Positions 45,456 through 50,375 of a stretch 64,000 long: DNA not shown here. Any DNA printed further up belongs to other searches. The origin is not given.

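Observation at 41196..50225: Tandem pair of giant secreted MshQ-like LamG proteins with no pilus machinery nearby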

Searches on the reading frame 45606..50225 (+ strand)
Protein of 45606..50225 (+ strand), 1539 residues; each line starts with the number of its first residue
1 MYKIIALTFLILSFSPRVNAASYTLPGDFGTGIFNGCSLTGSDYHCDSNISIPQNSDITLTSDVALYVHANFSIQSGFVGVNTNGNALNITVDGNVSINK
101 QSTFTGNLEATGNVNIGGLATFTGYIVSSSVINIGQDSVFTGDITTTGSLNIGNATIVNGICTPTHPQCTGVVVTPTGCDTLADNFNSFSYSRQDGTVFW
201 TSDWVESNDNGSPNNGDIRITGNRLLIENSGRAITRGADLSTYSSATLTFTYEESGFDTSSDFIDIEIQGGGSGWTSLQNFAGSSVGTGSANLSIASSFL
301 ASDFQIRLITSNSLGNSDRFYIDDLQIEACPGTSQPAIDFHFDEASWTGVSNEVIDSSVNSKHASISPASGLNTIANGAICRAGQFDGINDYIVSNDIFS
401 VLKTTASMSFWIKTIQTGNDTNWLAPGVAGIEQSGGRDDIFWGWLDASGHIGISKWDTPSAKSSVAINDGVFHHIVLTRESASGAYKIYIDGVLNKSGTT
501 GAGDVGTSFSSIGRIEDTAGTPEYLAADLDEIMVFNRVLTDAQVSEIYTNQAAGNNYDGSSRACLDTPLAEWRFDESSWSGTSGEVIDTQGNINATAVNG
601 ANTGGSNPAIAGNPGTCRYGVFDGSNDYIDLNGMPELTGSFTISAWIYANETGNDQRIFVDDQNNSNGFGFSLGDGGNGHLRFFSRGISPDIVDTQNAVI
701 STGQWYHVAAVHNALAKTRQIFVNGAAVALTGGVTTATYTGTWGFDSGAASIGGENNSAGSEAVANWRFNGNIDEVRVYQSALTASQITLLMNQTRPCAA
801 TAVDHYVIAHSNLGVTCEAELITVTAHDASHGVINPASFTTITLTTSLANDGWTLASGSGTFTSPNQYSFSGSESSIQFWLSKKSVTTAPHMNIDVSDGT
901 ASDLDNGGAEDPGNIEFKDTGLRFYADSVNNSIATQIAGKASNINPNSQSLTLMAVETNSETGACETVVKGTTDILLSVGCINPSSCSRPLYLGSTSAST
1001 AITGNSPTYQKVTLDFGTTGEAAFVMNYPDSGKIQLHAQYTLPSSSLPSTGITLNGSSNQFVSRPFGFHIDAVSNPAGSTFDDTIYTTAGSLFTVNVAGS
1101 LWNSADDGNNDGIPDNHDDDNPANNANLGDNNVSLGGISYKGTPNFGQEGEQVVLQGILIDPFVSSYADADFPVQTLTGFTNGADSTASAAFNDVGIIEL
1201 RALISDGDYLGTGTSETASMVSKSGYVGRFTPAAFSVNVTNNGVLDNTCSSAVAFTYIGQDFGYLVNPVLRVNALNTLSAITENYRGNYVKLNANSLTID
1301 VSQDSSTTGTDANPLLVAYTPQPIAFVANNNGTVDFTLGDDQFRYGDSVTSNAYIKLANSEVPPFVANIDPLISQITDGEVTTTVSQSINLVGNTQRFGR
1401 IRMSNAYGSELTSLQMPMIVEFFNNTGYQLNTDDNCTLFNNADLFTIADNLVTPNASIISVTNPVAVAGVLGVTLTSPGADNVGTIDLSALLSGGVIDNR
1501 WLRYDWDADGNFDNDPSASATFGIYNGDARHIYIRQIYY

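Call 3: search_protein_families(library=pfam, proteins=[window:45606-50225:+], max_evalue=0.1)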
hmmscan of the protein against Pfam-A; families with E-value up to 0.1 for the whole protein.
window:45606-50225:+ (1539 aa): 7 families
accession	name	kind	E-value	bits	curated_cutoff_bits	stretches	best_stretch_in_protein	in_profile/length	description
PF20419.3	DUF6701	-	1.9e-103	348.1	27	1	913-1535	13-575/577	Family of unknown function (DUF6701)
PF13385.13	Laminin_G_3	-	2.5e-39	135.3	27.6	2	623-788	1-150/151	Concanavalin A-like lectin/glucanases superfamily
PF02973.23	Sialidase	-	3.7e-06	27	26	1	468-547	101-184/189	Sialidase, N-terminal domain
PF00354.24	Pentaxin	-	4.2e-05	23.8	25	0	471-552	84-171/194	Pentaxin family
PF07953.20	Toxin_R_bind_N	-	0.0002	21.5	23.8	1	636-728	51-148/191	Clostridium neurotoxin, N-terminal receptor binding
PF04519.19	Bactofilin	-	0.00032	21.3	27.9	1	89-162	28-97/98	Polymer-forming cytoskeletal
PF24068.1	TPD1_C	-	0.094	13.1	27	0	790-876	7-94/98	Tapetum determinant 1, C-terminal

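Call 4: search_protein_families(library=ncbifam, proteins=[window:45606-50225:+], max_evalue=0.1)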
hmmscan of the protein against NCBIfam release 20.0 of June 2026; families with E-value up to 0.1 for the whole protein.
window:45606-50225:+ (1539 aa): 1 family
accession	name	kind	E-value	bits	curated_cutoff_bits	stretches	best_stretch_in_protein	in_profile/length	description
NF052521.1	TafC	equivalog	3.5e-14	52.7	410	1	564-798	144-366/373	TafC family fimbrial protein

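Call 14: find_homologous_proteins(query=window:45606-50225:+, max_evalue=1e-10)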
Query window:45606-50225:+ (1539 aa): 92 proteins with E <= 1e-10 among 8000 candidates.
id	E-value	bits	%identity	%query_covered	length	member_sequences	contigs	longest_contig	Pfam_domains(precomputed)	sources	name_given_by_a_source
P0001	0.0e+0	3429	100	100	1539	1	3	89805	PF28243.1,PF28247.1,PF28238.1,PF07953.21,PF13385.14,PF02973.23,PF20419.5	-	-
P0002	0.0e+0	2466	87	79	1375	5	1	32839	PF28243.1,PF28247.1,PF28238.1,PF07953.21,PF00354.25,PF13385.14,PF02973.23,PF04519.20,PF20419.5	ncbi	-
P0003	0.0e+0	2379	85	79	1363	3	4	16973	PF28243.1,PF28247.1,PF28238.1,PF00354.25,PF13385.14,PF20419.5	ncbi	-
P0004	0.0e+0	1971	63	64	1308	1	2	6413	PF28243.1,PF28247.1,PF28238.1,PF20419.5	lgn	-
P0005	0.0e+0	1911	60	100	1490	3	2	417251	PF28243.1,PF28247.1,PF28238.1,PF07953.21,PF13385.14,PF20419.5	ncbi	-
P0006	0.0e+0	1556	51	99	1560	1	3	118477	PF28243.1,PF28247.1,PF28238.1,PF07953.21,PF00354.25,PF13385.14,PF04519.20,PF20419.5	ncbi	-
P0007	0.0e+0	1467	45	64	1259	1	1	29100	PF28243.1,PF28247.1,PF28238.1,PF13385.14,PF04519.20,PF20419.5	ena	-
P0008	0.0e+0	1400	49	100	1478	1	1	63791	PF28243.1,PF28247.1,PF28238.1,PF07953.21,PF00354.25,PF13385.14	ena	-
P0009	0.0e+0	1191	46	99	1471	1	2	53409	PF28243.1,PF28247.1,PF28238.1,PF07953.21,PF00354.25,PF13385.14,PF02973.23,PF04519.20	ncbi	-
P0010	0.0e+0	1108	40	63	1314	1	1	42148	PF28243.1,PF28247.1,PF28238.1,PF04519.20,PF20419.5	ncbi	-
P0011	0.0e+0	1057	42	59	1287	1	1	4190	PF28247.1,PF28238.1,PF20419.5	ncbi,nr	ncbi:MAG: LamG domain-containing protein, partial [Gammaproteobacteria bacterium]|nr:LamG domain-con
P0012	6.4e-277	940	66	19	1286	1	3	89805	PF28243.1,PF28247.1,PF28238.1,PF13385.14,PF04519.20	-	-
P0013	4.8e-251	855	39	63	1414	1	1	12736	PF28243.1,PF00431.27,PF28247.1,PF28238.1,PF13385.14,PF20419.5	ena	-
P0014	9.7e-250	850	42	82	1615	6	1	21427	PF28243.1,PF28247.1,PF28238.1,PF07953.21,PF00354.25,PF13385.14,PF02210.32,PF20419.5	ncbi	-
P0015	9.8e-243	827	40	82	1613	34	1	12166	PF28243.1,PF28247.1,PF28238.1,PF07953.21,PF00354.25,PF13385.14,PF02210.32,PF20419.5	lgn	-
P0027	1.7e-156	541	29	78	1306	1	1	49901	PF28243.1,PF28247.1,PF28238.1,PF07953.21,PF13385.14,PF20419.5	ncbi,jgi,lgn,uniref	ncbi:MAG: MSHA biogenesis protein MshQ [Psychromonas sp.]|jgi:MSHA biogenesis protein MshQ|uniref:DU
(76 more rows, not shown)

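Call 22: find_encoding_contigs(protein=P0001, flank=10000, max_places=4)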
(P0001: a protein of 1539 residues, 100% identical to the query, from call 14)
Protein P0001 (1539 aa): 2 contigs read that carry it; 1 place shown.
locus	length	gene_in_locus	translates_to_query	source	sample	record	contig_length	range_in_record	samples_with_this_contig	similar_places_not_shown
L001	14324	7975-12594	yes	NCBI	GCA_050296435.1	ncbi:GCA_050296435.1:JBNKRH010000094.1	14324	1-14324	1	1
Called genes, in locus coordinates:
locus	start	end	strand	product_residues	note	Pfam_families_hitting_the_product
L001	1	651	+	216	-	?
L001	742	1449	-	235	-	PF03649:UPF0014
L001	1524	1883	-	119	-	PF04828:GFA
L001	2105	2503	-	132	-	PF22636:FlK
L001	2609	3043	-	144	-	-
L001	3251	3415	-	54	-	-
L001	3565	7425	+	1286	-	PF04519:Bactofilin (weak), PF13385:Laminin_G_3, PF28243:DUF6701_2nd, PF28247:DUF6701_3rd, PF28238:DUF6701_4th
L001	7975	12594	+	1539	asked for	PF07953:Toxin_R_bind_N (faint), PF13385:Laminin_G_3, PF02973:Sialidase (faint), PF13385:Laminin_G_3, PF20419:DUF6701, PF28243:DUF6701_2nd (weak), PF28247:DUF6701_3rd, PF28238:DUF6701_4th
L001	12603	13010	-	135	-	PF00583:Acetyltransf_1, PF13673:Acetyltransf_10, PF13508:Acetyltransf_7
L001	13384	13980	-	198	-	PF13302:Acetyltransf_3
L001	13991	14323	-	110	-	?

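Call 23: find_encoding_contigs(protein=P0005, flank=10000, max_places=3)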
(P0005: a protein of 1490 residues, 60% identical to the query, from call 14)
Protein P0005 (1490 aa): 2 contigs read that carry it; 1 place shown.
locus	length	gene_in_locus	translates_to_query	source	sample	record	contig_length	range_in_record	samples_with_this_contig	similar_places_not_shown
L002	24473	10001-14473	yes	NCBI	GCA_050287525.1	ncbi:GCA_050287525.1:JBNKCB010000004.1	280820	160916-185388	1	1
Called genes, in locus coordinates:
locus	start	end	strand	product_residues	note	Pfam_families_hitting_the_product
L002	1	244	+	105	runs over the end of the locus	-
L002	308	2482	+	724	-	PF00580:UvrD-helicase, PF13245:AAA_19, PF13604:AAA_30 (faint), PF13087:AAA_12 (faint), PF13361:UvrD_C, PF13538:UvrD_C_2, PF21196:PcrA_UvrD_tudor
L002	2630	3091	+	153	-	-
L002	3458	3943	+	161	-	-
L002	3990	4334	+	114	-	-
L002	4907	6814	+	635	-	PF00270:DEAD, PF04851:ResIII (weak), PF00271:Helicase_C, PF25399:DeaD_dimer, PF03880:DbpA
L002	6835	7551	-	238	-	PF03649:UPF0014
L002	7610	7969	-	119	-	PF04828:GFA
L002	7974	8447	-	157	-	PF00578:AhpC-TSA, PF08534:Redoxin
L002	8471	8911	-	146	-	PF22636:FlK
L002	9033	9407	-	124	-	-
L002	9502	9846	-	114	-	PF08888:HopJ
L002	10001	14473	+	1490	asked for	PF07953:Toxin_R_bind_N (faint), PF13385:Laminin_G_3, PF20419:DUF6701, PF28243:DUF6701_2nd, PF28247:DUF6701_3rd, PF28238:DUF6701_4th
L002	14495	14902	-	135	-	PF00583:Acetyltransf_1, PF13673:Acetyltransf_10, PF13508:Acetyltransf_7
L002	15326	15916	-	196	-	PF13302:Acetyltransf_3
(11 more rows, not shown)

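Call 25: find_encoding_contigs(protein=P0027, flank=10000, max_places=2)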
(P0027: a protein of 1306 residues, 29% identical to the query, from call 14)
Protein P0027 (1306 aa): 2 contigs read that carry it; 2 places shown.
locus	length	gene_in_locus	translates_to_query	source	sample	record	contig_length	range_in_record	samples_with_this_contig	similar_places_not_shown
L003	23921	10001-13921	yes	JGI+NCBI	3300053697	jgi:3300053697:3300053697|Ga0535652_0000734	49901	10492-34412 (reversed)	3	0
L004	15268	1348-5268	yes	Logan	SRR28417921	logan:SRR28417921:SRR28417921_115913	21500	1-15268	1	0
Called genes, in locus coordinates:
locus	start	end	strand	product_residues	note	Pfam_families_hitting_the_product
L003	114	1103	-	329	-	PF00356:LacI, PF00532:Peripla_BP_1, PF13407:Peripla_BP_4, PF13377:Peripla_BP_3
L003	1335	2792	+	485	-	PF00367:PTS_EIIB, PF02378:PTS_EIIC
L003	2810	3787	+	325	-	PF00294:PfkB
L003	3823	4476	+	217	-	PF14219:DUF4328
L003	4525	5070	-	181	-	PF01510:Amidase_2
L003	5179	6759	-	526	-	PF00117:GATase, PF07722:Peptidase_C26, PF02540:NAD_synthase, PF00958:GMP_synt_C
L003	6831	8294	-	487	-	PF00478:IMPDH, PF00571:CBS, PF03060:NMO, PF01070:FMN_dh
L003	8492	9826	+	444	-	PF13742:tRNA_anti_2, PF01336:tRNA_anti-codon, PF02601:Exonuc_VII_L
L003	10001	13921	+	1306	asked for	PF07953:Toxin_R_bind_N (faint), PF13385:Laminin_G_3, PF20419:DUF6701, PF28243:DUF6701_2nd, PF28247:DUF6701_3rd, PF28238:DUF6701_4th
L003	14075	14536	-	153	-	-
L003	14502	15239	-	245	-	-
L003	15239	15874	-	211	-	PF07963:N_methyl (weak)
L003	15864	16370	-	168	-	PF07963:N_methyl (weak)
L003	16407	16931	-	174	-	PF07963:N_methyl (weak)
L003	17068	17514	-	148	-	PF07963:N_methyl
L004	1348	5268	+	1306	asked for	PF07953:Toxin_R_bind_N (faint), PF13385:Laminin_G_3, PF20419:DUF6701, PF28243:DUF6701_2nd, PF28247:DUF6701_3rd, PF28238:DUF6701_4th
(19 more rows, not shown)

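Call 26: find_encoding_contigs(protein=P0006, flank=10000, max_places=2)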
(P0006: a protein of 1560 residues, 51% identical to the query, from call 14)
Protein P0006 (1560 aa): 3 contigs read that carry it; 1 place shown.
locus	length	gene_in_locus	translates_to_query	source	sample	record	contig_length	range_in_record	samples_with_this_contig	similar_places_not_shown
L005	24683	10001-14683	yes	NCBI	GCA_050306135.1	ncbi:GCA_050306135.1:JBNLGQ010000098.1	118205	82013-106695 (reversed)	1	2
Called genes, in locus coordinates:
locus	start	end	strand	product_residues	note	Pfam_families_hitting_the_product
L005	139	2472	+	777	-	PF00672:HAMP, PF00015:MCPsignal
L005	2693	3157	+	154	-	-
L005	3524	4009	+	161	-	-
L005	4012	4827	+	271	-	PF00561:Abhydrolase_1 (faint), PF05057:DUF676 (weak), PF07819:PGAP1, PF02089:Palm_thioest (weak)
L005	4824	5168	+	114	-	-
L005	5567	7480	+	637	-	PF00270:DEAD, PF04851:ResIII (weak), PF00271:Helicase_C, PF25399:DeaD_dimer, PF03880:DbpA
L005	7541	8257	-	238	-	PF03649:UPF0014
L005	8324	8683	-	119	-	PF04828:GFA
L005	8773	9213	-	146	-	PF22636:FlK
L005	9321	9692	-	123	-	-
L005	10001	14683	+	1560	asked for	PF04519:Bactofilin (weak), PF07953:Toxin_R_bind_N (faint), PF13385:Laminin_G_3, PF13385:Laminin_G_3, PF20419:DUF6701, PF28243:DUF6701_2nd, PF28247:DUF6701_3rd, PF28238:DUF6701_4th, +1 more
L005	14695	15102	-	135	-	PF00583:Acetyltransf_1, PF13673:Acetyltransf_10, PF13508:Acetyltransf_7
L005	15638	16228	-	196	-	PF13302:Acetyltransf_3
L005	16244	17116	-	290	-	PF03547:Mem_trans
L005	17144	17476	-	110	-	PF13442:Cytochrome_CBB3, PF00034:Cytochrom_C (faint)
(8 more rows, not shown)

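Call 27: find_encoding_contigs(protein=P0010, flank=10000, max_places=2)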
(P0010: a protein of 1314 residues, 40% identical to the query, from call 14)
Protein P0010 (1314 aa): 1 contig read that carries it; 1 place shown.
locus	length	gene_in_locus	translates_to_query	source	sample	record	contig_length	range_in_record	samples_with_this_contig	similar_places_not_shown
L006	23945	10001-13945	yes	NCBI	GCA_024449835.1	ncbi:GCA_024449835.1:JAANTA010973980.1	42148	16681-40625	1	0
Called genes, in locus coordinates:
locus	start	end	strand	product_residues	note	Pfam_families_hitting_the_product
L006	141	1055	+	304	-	PF00701:DHDPS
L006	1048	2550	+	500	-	PF00171:Aldedh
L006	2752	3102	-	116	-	-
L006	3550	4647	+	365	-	PF00308:Bac_DnaA (faint), PF03969:AFG1_ATPase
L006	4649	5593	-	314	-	PF19580:Exo_endo_phos_3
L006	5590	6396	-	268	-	PF00459:Inositol_P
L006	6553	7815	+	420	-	PF13191:AAA_16 (faint)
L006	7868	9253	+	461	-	PF00890:FAD_binding_2 (weak), PF01134:GIDA (faint), PF01262:AlaDh_PNT_C (faint), PF03486:HI0933_like (weak), PF07992:Pyr_redox_2, PF12831:FAD_oxidored, PF00070:Pyr_redox, PF02852:Pyr_redox_dim, +3 more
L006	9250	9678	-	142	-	PF00581:Rhodanese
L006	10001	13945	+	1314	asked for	PF04519:Bactofilin (weak), PF20419:DUF6701, PF28243:DUF6701_2nd, PF28247:DUF6701_3rd, PF28238:DUF6701_4th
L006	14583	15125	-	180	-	PF13328:HD_4, PF01966:HD (weak)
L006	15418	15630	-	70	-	-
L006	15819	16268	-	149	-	-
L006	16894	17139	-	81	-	-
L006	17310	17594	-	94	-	PF06073:DUF934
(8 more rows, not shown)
